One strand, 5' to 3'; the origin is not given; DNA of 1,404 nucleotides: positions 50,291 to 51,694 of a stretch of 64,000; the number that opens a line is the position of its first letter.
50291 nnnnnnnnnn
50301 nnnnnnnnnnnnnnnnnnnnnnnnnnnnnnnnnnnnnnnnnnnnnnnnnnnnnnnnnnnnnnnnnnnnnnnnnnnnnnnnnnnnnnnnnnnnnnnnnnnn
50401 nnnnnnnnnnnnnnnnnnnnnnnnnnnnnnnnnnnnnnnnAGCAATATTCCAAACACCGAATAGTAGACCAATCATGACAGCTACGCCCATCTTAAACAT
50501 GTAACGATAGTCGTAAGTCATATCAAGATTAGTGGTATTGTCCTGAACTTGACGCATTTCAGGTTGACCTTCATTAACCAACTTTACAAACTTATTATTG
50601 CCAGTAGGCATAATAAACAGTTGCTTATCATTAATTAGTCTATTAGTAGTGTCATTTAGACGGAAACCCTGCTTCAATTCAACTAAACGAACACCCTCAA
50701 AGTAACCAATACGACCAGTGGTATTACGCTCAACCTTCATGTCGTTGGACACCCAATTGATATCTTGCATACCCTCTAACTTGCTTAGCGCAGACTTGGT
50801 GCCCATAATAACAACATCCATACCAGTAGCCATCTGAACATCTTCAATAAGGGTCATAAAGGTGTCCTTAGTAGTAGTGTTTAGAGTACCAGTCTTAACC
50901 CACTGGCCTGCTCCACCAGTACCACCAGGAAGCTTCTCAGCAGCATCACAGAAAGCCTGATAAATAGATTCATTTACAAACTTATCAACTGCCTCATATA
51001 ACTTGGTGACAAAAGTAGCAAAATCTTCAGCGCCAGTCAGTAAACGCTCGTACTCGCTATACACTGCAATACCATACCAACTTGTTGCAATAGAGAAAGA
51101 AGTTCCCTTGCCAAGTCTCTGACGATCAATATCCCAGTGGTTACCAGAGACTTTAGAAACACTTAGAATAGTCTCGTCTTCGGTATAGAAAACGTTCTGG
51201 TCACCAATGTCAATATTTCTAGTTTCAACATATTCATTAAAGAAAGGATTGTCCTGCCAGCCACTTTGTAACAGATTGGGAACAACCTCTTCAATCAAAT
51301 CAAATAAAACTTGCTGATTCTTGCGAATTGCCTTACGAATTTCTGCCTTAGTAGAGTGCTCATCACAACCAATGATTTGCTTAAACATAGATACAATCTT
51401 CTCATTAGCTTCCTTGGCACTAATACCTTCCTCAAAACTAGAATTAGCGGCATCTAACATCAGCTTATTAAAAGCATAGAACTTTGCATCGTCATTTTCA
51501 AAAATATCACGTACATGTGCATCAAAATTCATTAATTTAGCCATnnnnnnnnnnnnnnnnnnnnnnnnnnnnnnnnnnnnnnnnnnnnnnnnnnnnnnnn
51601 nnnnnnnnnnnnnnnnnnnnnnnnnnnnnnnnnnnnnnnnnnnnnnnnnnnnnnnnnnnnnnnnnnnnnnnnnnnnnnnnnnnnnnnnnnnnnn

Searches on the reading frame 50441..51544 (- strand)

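Call 8: search_protein_families(library=phrogs, proteins=[window:50441-51544:-], max_evalue=0.001)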
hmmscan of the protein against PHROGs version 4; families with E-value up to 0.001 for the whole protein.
window:50441-51544:- (368 aa): 3 families
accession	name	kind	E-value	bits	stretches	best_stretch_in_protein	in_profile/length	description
phrog_4088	-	unknown function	1.2e-79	269.1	1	25-367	7-331/332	-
phrog_22779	-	unknown function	1.3e-15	58.6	1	158-364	5-201/205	-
phrog_27131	-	unknown function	4.3e-07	31.2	1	71-143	49-119/119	-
